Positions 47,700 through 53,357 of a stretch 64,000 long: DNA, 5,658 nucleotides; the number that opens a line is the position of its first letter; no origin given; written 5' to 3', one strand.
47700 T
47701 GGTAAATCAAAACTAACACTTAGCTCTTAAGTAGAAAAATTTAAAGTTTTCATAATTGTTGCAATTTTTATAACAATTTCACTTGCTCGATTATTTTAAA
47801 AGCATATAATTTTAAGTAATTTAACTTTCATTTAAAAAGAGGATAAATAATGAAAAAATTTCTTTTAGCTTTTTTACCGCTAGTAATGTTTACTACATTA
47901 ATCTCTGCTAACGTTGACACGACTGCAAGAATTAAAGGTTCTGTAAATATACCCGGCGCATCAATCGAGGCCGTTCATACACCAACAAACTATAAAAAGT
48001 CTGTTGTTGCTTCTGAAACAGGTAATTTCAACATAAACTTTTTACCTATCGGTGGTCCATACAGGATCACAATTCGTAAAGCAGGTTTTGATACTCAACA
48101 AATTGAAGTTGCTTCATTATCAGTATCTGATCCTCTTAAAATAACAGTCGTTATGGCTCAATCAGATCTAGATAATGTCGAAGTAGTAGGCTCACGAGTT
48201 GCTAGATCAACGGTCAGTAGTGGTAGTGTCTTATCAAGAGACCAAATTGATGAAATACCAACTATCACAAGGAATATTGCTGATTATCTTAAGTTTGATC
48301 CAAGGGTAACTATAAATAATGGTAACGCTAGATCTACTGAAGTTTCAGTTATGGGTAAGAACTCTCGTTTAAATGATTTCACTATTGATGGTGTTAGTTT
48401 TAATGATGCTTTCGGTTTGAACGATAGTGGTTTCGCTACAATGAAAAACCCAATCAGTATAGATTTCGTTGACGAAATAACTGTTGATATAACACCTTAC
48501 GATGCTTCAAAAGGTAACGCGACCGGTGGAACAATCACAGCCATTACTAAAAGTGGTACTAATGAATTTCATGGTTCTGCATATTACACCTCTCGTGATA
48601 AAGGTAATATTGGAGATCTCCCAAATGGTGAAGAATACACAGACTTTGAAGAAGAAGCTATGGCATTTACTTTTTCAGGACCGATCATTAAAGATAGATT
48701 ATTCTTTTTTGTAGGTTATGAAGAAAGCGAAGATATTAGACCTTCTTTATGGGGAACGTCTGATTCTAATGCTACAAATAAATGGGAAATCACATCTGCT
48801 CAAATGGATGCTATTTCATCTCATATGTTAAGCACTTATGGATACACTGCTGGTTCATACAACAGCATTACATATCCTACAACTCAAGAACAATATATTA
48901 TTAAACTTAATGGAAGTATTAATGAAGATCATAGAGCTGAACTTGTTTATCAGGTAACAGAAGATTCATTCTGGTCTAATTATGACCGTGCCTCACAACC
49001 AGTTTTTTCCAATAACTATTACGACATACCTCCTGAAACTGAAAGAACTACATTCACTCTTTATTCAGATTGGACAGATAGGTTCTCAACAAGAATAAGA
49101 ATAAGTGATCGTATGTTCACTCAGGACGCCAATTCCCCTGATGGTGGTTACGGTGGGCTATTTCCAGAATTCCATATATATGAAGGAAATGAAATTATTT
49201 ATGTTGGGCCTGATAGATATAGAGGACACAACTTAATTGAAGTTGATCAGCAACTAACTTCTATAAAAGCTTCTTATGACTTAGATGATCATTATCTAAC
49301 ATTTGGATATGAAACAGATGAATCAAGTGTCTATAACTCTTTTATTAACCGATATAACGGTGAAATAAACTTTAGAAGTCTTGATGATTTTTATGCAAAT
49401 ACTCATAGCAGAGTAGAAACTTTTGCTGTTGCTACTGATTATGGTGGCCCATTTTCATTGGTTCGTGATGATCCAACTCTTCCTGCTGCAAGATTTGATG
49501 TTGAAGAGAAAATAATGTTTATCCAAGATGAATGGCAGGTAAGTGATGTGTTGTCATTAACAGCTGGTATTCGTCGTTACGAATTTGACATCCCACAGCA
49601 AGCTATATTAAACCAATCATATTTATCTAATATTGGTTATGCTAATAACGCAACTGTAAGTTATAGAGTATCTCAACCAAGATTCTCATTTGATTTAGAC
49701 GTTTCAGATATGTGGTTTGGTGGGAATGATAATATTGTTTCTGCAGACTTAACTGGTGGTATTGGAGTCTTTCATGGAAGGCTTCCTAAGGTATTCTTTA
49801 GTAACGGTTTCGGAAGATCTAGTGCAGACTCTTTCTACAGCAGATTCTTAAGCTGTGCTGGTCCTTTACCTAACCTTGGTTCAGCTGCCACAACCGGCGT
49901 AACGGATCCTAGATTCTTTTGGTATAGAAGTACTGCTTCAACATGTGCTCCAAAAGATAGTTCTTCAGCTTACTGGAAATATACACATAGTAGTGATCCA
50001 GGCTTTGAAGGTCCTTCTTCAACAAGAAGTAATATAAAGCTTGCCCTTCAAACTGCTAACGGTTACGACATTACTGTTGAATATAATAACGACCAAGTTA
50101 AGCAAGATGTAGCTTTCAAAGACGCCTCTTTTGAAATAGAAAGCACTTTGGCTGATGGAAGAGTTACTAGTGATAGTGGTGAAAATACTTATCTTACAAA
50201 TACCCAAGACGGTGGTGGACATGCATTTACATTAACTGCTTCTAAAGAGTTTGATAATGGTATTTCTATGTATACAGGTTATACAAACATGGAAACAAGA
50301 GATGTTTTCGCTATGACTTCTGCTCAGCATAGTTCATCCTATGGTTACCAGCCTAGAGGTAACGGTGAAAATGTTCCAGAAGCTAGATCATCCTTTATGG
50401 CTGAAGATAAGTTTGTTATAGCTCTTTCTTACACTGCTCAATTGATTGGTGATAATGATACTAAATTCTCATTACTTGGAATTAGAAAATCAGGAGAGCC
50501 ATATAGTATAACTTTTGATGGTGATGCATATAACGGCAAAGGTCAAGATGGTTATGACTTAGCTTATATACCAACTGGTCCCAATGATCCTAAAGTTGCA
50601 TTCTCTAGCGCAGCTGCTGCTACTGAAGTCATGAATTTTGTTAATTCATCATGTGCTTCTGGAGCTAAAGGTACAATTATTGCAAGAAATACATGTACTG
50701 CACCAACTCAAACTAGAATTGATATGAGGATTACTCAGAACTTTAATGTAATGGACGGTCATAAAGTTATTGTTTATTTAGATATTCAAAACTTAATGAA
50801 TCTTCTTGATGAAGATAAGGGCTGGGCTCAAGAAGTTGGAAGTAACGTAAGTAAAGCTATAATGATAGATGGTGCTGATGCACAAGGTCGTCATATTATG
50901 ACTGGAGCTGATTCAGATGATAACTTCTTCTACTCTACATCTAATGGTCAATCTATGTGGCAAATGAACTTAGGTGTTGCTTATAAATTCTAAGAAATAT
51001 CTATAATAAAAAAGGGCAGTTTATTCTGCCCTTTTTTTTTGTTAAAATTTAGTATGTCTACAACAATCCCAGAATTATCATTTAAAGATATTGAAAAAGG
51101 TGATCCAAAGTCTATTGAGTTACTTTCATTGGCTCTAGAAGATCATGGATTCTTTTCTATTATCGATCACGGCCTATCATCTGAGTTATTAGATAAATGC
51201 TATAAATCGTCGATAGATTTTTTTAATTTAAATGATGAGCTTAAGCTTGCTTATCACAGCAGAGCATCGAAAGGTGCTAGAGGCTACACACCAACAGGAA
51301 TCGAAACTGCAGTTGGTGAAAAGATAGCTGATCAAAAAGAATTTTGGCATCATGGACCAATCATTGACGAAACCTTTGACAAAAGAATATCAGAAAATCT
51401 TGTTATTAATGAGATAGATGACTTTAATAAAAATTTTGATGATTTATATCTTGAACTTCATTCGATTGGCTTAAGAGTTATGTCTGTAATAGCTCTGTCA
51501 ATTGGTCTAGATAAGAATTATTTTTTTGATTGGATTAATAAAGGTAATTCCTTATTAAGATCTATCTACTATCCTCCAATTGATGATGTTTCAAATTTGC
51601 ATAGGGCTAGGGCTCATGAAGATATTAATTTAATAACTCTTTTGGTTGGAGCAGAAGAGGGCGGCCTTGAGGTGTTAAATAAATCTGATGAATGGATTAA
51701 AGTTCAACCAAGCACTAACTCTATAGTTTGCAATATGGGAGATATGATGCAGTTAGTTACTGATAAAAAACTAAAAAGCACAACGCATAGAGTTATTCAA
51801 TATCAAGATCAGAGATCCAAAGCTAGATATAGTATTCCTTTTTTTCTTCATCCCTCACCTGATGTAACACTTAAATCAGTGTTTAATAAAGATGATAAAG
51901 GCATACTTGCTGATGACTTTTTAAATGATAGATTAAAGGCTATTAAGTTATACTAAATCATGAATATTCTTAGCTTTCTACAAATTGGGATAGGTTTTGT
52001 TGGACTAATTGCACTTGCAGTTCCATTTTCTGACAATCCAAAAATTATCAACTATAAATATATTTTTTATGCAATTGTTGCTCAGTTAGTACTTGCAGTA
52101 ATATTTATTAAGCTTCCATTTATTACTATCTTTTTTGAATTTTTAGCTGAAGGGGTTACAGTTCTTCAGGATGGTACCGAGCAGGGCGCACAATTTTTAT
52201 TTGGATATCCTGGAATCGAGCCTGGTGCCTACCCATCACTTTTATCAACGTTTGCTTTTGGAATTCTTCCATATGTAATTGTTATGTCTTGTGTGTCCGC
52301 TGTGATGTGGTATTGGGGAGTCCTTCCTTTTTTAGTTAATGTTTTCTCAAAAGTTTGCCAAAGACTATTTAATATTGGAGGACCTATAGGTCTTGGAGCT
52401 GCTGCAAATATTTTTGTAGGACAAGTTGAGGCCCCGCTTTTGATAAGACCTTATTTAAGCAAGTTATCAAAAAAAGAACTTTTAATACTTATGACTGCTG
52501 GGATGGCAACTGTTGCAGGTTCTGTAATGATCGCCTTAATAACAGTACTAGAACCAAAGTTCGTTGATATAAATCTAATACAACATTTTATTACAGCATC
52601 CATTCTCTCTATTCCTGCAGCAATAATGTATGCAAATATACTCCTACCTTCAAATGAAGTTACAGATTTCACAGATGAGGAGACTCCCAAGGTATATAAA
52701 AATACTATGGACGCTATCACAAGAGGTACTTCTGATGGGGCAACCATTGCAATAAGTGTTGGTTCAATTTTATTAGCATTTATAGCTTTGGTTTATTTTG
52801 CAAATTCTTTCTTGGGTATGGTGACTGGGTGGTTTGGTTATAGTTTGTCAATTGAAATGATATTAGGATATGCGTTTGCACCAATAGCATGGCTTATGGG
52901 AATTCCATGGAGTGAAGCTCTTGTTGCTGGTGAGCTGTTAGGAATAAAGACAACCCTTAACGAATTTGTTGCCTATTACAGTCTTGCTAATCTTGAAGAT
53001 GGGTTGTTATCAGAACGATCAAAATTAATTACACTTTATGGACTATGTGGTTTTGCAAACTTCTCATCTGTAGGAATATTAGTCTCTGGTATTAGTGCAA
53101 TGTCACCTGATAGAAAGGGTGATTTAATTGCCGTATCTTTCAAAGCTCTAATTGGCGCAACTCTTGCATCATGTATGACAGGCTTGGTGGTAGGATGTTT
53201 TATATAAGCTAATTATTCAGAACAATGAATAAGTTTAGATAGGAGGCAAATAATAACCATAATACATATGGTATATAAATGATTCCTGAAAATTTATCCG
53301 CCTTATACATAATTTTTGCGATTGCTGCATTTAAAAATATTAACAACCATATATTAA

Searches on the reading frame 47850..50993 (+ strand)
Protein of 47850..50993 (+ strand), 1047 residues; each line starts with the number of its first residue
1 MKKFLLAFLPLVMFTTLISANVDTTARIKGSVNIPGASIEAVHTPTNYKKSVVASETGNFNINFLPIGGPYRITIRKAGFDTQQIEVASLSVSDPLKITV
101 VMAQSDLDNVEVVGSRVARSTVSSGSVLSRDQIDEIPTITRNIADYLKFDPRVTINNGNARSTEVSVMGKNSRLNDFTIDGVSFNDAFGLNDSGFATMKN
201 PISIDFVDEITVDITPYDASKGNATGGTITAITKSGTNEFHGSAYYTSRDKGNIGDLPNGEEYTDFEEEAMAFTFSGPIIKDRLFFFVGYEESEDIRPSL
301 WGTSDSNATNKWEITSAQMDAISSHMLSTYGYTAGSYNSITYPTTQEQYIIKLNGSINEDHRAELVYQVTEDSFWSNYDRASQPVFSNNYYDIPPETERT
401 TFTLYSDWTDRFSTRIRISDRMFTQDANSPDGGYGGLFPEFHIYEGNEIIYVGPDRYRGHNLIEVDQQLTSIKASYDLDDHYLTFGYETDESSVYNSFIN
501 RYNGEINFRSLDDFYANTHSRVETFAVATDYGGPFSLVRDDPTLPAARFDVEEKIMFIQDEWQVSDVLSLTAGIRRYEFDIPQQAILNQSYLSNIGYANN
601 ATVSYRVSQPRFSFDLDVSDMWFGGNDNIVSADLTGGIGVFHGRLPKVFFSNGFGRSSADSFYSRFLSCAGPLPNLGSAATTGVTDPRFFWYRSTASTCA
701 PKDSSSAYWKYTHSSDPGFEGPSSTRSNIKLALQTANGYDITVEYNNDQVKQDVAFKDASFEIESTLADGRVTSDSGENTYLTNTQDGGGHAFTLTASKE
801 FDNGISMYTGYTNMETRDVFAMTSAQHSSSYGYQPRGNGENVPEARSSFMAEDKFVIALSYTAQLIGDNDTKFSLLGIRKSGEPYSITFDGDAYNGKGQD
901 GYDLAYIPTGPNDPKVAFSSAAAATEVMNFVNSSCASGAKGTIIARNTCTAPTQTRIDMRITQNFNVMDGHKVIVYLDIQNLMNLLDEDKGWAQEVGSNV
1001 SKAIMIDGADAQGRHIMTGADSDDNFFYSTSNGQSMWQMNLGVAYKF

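Call 10: search_protein_families(library=pfam, proteins=[window:47850-50993:+])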
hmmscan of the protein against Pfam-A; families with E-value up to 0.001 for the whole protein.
window:47850-50993:+ (1047 aa): 4 families
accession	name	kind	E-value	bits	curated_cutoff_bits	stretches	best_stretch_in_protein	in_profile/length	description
PF25183.1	OMP_b-brl_4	-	2.3e-24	86.3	30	2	232-433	1-186/838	Outer membrane beta barrel domain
PF13620.12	CarboxypepD_reg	-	4e-11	43.6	32.3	1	34-102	14-81/82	Carboxypeptidase regulatory-like domain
PF07715.20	Plug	-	6.5e-08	33.5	23.9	1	119-228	3-107/107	TonB-dependent Receptor Plug Domain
PF13715.12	CarbopepD_reg_2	-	0.00054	20.4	32.2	0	34-113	14-87/88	CarboxypepD_reg-like domain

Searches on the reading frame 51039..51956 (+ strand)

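Call 10: search_protein_families(library=pfam, proteins=[window:51039-51956:+])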
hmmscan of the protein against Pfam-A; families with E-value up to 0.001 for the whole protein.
window:51039-51956:+ (305 aa): 2 families
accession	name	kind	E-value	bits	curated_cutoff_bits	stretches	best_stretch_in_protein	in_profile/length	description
PF03171.26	2OG-FeII_Oxy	-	2.6e-22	79.5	23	1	170-272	2-101/101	2OG-Fe(II) oxygenase superfamily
PF14226.12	DIOX_N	-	6.8e-17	62.6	27.3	1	19-109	11-98/117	non-haem dioxygenase in morphine synthesis N-terminal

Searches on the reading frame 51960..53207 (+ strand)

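Call 10: search_protein_families(library=pfam, proteins=[window:51960-53207:+])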
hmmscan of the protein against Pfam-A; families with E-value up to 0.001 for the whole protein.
window:51960-53207:+ (415 aa): 3 families
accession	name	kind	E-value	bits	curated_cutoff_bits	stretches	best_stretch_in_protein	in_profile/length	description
PF07662.18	Nucleos_tra2_C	-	1e-69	234.9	32.3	1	209-412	1-213/213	Na+ dependent nucleoside transporter C-terminus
PF01773.25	Nucleos_tra2_N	-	4.5e-16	59.5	27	1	11-83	1-73/74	Na+ dependent nucleoside transporter N-terminus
PF07670.19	Gate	-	4.6e-12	46.8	29.6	1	100-198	2-102/104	Nucleoside recognition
